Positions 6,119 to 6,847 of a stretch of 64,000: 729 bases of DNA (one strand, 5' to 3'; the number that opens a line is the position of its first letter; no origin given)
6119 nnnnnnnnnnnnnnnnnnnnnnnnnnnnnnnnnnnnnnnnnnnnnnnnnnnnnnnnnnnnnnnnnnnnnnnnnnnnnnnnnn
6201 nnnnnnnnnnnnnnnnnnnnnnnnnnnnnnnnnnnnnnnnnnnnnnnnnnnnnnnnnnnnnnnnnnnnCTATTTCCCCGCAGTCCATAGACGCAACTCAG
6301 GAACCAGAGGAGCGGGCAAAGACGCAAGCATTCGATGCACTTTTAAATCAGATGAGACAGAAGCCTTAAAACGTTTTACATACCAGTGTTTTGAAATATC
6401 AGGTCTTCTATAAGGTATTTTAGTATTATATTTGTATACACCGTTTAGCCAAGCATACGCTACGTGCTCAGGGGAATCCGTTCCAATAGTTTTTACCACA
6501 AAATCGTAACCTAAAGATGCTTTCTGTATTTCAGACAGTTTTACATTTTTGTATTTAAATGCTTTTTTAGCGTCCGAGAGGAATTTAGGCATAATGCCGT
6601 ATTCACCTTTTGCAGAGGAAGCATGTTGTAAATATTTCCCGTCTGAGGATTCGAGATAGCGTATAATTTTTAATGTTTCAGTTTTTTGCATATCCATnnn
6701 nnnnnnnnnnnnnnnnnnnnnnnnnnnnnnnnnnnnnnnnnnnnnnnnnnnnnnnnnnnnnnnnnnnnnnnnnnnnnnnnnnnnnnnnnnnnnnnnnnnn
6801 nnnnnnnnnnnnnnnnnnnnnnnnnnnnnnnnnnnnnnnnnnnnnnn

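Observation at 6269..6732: Convergent, separately promoted lysozyme/SLT-like moron inside the head module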

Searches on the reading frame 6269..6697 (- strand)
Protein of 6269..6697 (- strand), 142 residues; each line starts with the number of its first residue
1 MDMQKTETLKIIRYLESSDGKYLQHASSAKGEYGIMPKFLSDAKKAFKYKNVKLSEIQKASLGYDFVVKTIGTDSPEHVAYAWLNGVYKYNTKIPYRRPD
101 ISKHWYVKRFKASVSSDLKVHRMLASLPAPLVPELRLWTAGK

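Call 3: search_protein_families(library=pfam, proteins=[window:6269-6697:-], max_evalue=1)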
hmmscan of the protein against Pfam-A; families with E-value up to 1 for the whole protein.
window:6269-6697:- (142 aa): 0 families

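Call 4: search_protein_families(library=phrogs, proteins=[window:6269-6697:-], max_evalue=1)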
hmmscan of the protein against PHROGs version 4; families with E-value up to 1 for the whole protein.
window:6269-6697:- (142 aa): 2 families
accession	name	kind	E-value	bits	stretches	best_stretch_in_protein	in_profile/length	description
phrog_10414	-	unknown function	0.15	13.2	1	88-117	50-78/124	-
phrog_28186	-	unknown function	0.19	12.8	1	78-110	11-41/66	-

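Call 8: find_homologous_proteins(query=window:6269-6697:-, max_evalue=0.01)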
Query window:6269-6697:- (142 aa): 11 proteins with E <= 0.01 among 24 candidates.
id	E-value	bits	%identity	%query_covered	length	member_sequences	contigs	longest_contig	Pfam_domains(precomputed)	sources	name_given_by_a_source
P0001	4.0e-89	314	100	100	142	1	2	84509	-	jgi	jgi:hypothetical protein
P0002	4.6e-61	223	74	96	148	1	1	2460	-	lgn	-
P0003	3.1e-56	207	78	82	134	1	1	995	-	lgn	-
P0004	3.4e-48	181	64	93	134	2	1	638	-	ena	-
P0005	3.6e-47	178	74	77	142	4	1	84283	-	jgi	jgi:hypothetical protein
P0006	1.1e-46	176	67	88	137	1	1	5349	-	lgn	-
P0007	2.8e-44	169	64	89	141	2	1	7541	-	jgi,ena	-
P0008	2.0e-43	166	59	92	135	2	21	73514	-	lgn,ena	-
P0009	2.0e-42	163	63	89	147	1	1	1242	-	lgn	-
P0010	3.5e-42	162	61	89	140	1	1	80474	-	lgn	-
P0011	3.3e-40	155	64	87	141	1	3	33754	-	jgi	jgi:hypothetical protein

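Call 9: search_solved_structures(query=window:6269-6697:-, max_evalue=10, show_alignments=2)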
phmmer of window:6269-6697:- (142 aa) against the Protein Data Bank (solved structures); distinct sequences matched with E-value up to 10: 2.
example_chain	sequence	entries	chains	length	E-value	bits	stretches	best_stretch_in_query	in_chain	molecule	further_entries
9os7_C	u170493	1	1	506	0.28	14.7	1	74-103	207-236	Methionine--tRNA ligase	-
1ky2_A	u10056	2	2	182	0.94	13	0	47-77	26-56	GTP-BINDING PROTEIN YPT7P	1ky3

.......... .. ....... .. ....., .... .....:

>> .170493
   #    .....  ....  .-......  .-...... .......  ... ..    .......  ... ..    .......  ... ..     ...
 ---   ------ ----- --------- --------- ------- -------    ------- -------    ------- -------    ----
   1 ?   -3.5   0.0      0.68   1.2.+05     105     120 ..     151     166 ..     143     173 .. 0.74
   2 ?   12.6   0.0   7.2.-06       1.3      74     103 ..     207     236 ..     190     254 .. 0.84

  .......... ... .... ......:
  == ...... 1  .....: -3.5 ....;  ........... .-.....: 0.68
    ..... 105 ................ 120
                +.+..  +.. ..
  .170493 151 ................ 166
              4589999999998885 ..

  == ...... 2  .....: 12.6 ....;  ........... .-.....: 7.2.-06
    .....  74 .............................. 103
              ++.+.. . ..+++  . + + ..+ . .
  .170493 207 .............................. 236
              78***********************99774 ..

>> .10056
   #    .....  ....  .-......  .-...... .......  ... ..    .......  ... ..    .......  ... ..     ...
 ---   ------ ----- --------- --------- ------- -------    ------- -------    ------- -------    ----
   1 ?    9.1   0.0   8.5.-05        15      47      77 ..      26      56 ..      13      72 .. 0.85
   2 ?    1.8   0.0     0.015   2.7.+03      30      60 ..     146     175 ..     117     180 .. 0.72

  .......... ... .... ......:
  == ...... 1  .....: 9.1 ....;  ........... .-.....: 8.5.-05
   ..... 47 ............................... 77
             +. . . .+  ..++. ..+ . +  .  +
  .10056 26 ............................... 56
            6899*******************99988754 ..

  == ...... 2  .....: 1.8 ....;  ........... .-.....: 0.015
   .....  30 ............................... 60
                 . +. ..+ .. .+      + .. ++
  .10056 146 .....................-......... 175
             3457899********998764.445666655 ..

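Call 13: search_solved_structures(query=A1, max_evalue=10, show_alignments=3)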
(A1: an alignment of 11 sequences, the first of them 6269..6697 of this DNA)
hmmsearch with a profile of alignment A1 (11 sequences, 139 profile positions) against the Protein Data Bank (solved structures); distinct sequences matched with E-value up to 10: 0.

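Call 14: find_encoding_contigs(protein=P0005, flank=6000, max_places=2)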
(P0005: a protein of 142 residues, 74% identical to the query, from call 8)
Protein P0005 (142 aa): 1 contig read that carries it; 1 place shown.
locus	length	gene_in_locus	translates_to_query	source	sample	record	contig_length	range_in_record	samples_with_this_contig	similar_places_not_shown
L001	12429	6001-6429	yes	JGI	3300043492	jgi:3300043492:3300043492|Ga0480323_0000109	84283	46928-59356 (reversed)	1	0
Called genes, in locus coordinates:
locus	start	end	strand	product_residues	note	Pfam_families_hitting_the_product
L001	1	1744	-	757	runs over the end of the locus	-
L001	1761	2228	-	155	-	-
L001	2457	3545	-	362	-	-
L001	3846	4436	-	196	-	PF01541:GIY-YIG, PF22083:I-HmuI_NUMOD-like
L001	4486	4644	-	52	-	-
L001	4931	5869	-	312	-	-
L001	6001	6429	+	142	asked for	-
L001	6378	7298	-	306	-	-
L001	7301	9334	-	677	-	PF16510:P22_portal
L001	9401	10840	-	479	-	PF03237:Terminase_6N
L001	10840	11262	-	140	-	-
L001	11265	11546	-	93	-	-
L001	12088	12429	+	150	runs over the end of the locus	-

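Call 15: find_encoding_contigs(protein=P0008, flank=6000, max_places=2)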
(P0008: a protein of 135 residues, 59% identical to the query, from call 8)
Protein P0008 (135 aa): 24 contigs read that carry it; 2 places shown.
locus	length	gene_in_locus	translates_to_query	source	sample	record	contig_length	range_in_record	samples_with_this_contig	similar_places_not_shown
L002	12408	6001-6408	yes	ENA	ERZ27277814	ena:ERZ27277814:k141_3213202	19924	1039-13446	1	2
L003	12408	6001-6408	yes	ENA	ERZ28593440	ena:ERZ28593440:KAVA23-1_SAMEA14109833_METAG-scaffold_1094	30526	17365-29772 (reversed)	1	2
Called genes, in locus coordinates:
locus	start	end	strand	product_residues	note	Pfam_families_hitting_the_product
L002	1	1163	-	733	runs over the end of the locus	?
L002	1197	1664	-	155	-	-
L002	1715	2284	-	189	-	-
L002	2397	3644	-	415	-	-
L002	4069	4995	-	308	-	-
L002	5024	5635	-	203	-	PF01541:GIY-YIG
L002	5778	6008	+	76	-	-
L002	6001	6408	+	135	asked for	-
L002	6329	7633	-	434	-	-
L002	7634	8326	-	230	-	-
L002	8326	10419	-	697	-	PF23899:SU10_portal (faint), PF16510:P22_portal (weak)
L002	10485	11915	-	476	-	PF03237:Terminase_6N (weak)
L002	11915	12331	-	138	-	-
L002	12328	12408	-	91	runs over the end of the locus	-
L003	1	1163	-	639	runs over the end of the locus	?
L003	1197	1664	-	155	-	-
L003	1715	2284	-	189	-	-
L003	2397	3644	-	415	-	-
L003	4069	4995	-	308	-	-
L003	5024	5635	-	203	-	PF01541:GIY-YIG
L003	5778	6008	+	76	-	-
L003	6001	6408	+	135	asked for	-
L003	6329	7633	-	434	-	-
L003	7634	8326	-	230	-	-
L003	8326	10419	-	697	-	PF23899:SU10_portal (faint), PF16510:P22_portal (weak)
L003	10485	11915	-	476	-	PF03237:Terminase_6N (weak)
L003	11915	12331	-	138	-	-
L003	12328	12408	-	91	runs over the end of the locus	-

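Call 16: find_encoding_contigs(protein=P0010, flank=6000, max_places=2)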
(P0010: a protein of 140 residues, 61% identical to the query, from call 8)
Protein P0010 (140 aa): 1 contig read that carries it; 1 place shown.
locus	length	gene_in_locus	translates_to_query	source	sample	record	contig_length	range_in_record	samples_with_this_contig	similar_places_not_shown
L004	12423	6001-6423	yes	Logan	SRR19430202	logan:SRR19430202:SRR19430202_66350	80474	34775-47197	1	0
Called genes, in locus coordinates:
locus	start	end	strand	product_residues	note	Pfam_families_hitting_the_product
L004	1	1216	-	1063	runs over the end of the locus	-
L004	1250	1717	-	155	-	-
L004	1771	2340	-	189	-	-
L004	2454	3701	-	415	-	-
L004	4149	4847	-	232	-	-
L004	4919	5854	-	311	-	-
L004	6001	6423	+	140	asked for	-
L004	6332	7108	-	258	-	-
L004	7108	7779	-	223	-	-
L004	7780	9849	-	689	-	PF16510:P22_portal (weak)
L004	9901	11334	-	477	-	PF03237:Terminase_6N (weak)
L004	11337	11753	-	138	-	-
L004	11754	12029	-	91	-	-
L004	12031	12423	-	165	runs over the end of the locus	-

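Call 17: predict_structure(alignment_id=A1)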
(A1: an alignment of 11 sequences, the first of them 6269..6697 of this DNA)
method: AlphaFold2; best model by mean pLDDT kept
length: 142 residues; sequences in the alignment: 11
mean_pLDDT: 59.4   pTM: 0.48
mean pLDDT of the five models: 59.4, 59.0, 55.0, 54.7, 53.8
residues with pLDDT >= 90: 0; 70-90: 39; 50-70: 68; < 50: 35
segments of 3 or more residues with pLDDT < 50: 18-34, 90-99
pLDDT, mean of each block of 10 residues (from residue 1): 60 53 40 55 81 74 80 72 64 43 52 53 53 53 46
secondary structure, 60 per line:
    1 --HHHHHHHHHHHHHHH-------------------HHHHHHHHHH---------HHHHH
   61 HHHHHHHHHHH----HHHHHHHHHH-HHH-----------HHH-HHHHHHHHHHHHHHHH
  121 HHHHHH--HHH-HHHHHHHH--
elements in order: H3-17 H37-46 H56-71 H76-85 H105-126 H133-140
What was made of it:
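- Tried and rejected: The first AlphaFold run, on 11 close homologues, was too poor to use (pLDDT 59, call 17).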

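Call 22: search_protein_representatives(alignment_id=A1)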
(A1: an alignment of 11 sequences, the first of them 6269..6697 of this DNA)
Query: 11 sequences, 139 profile positions. Proteins with E-value up to 0.001 (for the whole library): 63; up to 1e-10: 7; up to 1e-30: 2. The best 63 are listed.
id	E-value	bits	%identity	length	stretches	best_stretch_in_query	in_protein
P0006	4.8e-67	240.6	-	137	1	2-135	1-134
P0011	1.4e-63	229.3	-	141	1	2-137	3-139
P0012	7.2e-21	90.9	-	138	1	6-124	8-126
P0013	4.5e-17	78.6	-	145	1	3-113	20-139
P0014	5.3e-13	65.5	-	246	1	3-115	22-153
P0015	7.0e-13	65.1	-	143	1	3-128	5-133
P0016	2.6e-11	60.0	-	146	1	9-119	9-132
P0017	4.1e-10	56.1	-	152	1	3-114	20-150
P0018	4.5e-10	56.0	-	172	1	6-113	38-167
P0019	6.9e-10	55.4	-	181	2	42-110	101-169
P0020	1.2e-09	54.5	-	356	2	57-131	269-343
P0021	2.5e-09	53.5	-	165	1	6-121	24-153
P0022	3.2e-09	53.2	-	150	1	8-121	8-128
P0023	5.2e-09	52.5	-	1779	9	28-94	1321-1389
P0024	1.0e-08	51.6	-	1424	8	63-96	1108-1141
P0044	1.4e-05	41.4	-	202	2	71-114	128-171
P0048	4.2e-05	39.9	-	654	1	4-113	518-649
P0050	8.7e-05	38.8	-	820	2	56-114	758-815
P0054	1.1e-04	38.5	-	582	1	6-113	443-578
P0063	4.4e-04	36.6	-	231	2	57-121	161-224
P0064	4.5e-04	36.5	-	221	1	5-120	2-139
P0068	7.7e-04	35.8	-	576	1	4-115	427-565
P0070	8.5e-04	35.6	-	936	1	3-115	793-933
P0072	9.9e-04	35.4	-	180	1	9-114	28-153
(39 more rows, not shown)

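Call 24: search_protein_families(library=pfam, alignment_id=A3, max_evalue=0.01)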
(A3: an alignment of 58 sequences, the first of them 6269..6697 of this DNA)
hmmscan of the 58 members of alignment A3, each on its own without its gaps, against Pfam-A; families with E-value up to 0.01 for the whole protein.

A. member 1, window:6269-6697:- (142 aa): 0 families

B. families by the number of members that match (of 58 scanned): 6 families
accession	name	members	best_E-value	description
PF01464.25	SLT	10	0.00017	Transglycosylase SLT domain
PF00583.31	Acetyltransf_1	2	6.7e-06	Acetyltransferase (GNAT) family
PF10098.14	DUF2336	1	0.00038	Uncharacterised protein conserved in bacteria (DUF2336)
PF24154.1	Tis1_ImmP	1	0.0042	Tis1 immunity protein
PF13508.13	Acetyltransf_7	1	0.005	Acetyltransferase (GNAT) domain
PF24422.1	DUF7552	1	0.007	Domain of unknown function (DUF7552)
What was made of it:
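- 10 of 58 remote relatives hit Pfam SLT weakly (call 24).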

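Call 28: search_solved_structures(query=A4, max_evalue=10, show_alignments=3)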
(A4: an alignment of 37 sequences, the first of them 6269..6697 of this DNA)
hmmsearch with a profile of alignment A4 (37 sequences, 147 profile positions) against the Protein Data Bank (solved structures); distinct sequences matched with E-value up to 10: 2.
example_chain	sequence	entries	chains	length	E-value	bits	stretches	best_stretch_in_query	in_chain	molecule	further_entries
8v24_A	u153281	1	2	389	0.98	12.6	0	96-136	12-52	Lipopolysaccharide assembly protein B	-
7t6d_A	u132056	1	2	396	1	12.5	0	96-136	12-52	Lipopolysaccharide assembly protein B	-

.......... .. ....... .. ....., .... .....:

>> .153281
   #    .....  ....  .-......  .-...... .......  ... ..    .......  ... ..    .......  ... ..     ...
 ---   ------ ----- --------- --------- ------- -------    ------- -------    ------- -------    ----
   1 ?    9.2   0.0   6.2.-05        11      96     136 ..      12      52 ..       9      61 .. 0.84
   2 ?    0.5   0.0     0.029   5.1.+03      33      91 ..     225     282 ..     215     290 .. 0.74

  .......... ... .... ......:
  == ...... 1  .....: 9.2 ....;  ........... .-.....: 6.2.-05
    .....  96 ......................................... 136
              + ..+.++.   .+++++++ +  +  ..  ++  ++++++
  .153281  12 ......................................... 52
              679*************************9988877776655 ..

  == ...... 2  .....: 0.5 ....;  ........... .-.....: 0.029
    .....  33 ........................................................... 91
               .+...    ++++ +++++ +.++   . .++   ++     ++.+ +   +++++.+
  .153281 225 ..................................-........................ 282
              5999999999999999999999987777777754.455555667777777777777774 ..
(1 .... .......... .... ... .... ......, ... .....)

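Call 34: predict_structure(alignment_id=A4)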
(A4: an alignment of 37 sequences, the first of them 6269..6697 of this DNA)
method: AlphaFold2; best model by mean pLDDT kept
length: 142 residues; sequences in the alignment: 37
mean_pLDDT: 88.2   pTM: 0.78
mean pLDDT of the five models: 88.2, 86.8, 86.5, 86.4, 86.2
residues with pLDDT >= 90: 98; 70-90: 20; 50-70: 24; < 50: 0
segments of 3 or more residues with pLDDT < 50: none
pLDDT, mean of each block of 10 residues (from residue 1): 91 97 94 97 97 97 96 94 88 63 95 91 79 61 59
secondary structure, 60 per line:
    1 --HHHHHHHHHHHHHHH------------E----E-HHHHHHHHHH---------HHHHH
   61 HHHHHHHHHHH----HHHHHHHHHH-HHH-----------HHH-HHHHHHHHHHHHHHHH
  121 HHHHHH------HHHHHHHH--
elements in order: H3-17 H37-46 H56-71 H76-85 H105-126 H133-140
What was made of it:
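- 6269..6697 (-): Coding sequence of the 142-aa divergent SLT-like lytic transglycosylase. AF2 pLDDT 88 in call 34.
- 6269..6367 (-): Non-conserved C-terminal tail (residues 111-142), encoded antisense to the last 33 codons of the plus gene. AF2 models it as a continuation of the last helix, with pLDDT falling from 91 to 59 (call 34).
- On Family-1 lytic transglycosylase / SLT domain: AF2 pLDDT 88 (call 34).
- AF2 on alignment A4 gives pLDDT 88 (call 34). It gives a confident fold (call 34).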

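Call 37: fold_search(model_id=the predicted structure, library=pdb)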
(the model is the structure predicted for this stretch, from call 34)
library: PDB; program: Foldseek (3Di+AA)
matches with E <= 10: 115; with E <= 0.001: 0
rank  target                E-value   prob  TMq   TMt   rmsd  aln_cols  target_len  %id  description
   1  6fbt_A                1.6e-01  0.98  0.51  0.15   5.9       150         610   13  The X-ray Structure of Lytic Transglycosylase Slt from Pseudomonas aeruginosa in complex with the reaction product NAG (released 2018-04-18)
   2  5ohu                  2.1e-01  0.99  0.45  0.12   3.8       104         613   13  The X-ray Structure of Lytic Transglycosylase Slt from Pseudomonas aeruginosa (released 2018-04-18)
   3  6fc4                  2.1e-01  0.98  0.52  0.15   5.6       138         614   13  The X-ray Structure of Lytic Transglycosylase Slt inactive mutant E503Q from Pseudomonas aeruginosa (released 2018-04-18)
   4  8bbw                  2.1e-01  0.97  0.50  0.59   4.8       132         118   11  Crystal structure of medical leech destabilase (low salt) (released 2023-02-08)
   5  3d3d_A                2.2e-01  0.96  0.48  0.45   6.6       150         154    9  Bacteriophage lambda lysozyme complexed with a chitohexasaccharide (released 2008-09-09)
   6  8bbu_B                2.5e-01  0.97  0.50  0.58   4.7       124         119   14  Crystal structure of medical leech destabilase (high salt) (released 2023-02-08)
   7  6cfc                  2.7e-01  0.84  0.42  0.15   6.5       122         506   16  Crystal structure of soluble lytic transglycosylase Cj0843 of Campylobacter jejuni in complex with Bulgecin A (released 2018-05-30)
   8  1sly                  3.9e-01  0.94  0.42  0.11   4.2        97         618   20  COMPLEX OF THE 70-KDA SOLUBLE LYTIC TRANSGLYCOSYLASE WITH BULGECIN A (released 1996-08-17)
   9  8bbu_A                4.6e-01  0.91  0.50  0.57   4.7       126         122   13  Crystal structure of medical leech destabilase (high salt) (released 2023-02-08)
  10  8rhe_A                4.6e-01  0.89  0.48  0.27   5.8       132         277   14  Lytic Transglycosylase MltD of Pseudomonas aeruginosa bound to the Natural Product Bulgecin A (released 2024-04-17)
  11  8rhi_B                4.6e-01  0.77  0.43  0.25   6.7       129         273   14  Lytic Transglycosylase MltD of Pseudomonas aeruginosa in a ternary complex bound to Bulgecin A and chito-tetraose (released 2024-04-17)
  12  6cf8                  4.9e-01  0.84  0.48  0.16   5.5       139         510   19  Crystal structure of Cj0843 lytic transglycosylase of Campylobacter jejuni at 1.87A resolution (released 2018-05-30)
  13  1qte                  5.1e-01  0.96  0.46  0.12   3.4        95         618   18  CRYSTAL STRUCTURE OF THE 70 KDA SOLUBLE LYTIC TRANSGLYCOSYLASE SLT70 FROM ESCHERICHIA COLI AT 1.90 A RESOLUTION IN COMPL (released 1999-08-31)
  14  8gf0                  6.0e-01  0.90  0.44  0.14   3.7        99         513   19  Crystal structure of soluble lytic transglycosylase Cj0843 of Campylobacter jejuni in complex with LV8044 inhibitor (released 2023-05-24)
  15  2dqa_A                6.0e-01  0.75  0.44  0.49   8.0       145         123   12  Crystal Structure of Tapes japonica Lysozyme (released 2007-06-12)
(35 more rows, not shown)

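Call 39: find_homologous_proteins(query=A4, max_evalue=0.001)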
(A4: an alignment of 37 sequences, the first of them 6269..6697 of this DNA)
Query A4 (37 sequences) (142 aa, profile of the alignment): 33 proteins with E <= 0.001 among 1043 candidates.
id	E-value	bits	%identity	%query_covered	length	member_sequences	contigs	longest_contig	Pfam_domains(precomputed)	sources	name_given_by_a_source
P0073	1.3e-40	157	63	89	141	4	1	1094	-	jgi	jgi:hypothetical protein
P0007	2.0e-40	156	64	89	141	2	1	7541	-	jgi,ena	-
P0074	2.2e-40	156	62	92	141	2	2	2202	-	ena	-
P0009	3.9e-40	155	63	89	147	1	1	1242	-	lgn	-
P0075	5.5e-40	155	64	89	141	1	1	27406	-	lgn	-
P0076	7.1e-40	154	62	89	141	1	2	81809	-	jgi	jgi:hypothetical protein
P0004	1.1e-39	154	64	93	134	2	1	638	-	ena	-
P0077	9.3e-39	151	61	89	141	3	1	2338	-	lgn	-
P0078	1.5e-38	150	62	90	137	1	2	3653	-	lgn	-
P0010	3.0e-38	149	61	89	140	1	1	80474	-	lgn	-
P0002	7.8e-38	148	74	96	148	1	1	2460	-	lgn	-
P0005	8.0e-38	148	74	77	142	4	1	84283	-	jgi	jgi:hypothetical protein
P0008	1.0e-37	147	59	92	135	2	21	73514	-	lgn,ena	-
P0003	1.8e-37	147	78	82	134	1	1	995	-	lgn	-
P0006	1.6e-36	143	67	88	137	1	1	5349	-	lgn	-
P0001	3.2e-36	142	100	100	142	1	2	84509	-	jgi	jgi:hypothetical protein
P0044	4.3e-35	139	28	75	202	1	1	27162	-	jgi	-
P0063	8.7e-35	138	28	79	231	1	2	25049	-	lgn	-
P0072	8.0e-34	135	27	75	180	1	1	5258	-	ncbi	-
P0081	1.5e-25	108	29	78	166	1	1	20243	-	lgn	-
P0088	1.8e-15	75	38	28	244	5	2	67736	-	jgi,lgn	jgi:hypothetical protein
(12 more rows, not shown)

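Call 40: find_encoding_contigs(protein=P0044, flank=8000, max_places=1)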
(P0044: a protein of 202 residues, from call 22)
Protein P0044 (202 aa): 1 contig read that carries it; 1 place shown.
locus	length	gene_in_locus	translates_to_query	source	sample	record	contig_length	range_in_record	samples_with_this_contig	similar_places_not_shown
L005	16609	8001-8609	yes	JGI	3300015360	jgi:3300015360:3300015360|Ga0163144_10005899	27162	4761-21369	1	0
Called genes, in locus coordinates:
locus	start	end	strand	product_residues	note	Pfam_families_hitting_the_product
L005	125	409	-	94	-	-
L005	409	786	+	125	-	-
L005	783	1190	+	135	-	PF24749:DUF7695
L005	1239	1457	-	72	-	-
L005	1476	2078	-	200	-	-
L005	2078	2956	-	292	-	-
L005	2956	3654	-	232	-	PF02223:Thymidylate_kin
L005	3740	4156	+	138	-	-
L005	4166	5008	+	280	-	-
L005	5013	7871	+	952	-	PF13508:Acetyltransf_7 (faint), PF00583:Acetyltransf_1 (weak)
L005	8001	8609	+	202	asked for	-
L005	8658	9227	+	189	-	-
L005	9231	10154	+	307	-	-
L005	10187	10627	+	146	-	-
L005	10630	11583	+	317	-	-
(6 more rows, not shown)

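Call 41: find_encoding_contigs(protein=P0063, flank=8000, max_places=1)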
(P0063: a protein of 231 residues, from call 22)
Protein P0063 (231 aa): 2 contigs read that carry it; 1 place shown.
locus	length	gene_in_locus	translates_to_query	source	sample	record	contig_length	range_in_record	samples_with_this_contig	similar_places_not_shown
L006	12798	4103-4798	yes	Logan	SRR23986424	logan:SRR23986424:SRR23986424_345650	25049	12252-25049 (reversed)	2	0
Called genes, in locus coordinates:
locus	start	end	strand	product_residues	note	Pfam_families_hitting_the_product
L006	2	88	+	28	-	?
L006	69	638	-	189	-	-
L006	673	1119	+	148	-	-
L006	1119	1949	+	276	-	-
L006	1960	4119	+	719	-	PF23780:S-AdoMet_lyase (weak)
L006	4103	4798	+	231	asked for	-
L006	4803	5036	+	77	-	-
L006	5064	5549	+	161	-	PF22083:I-HmuI_NUMOD-like (weak)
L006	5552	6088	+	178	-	-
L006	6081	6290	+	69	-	-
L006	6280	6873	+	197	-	-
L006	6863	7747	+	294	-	-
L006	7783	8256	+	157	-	-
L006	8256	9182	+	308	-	-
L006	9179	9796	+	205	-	-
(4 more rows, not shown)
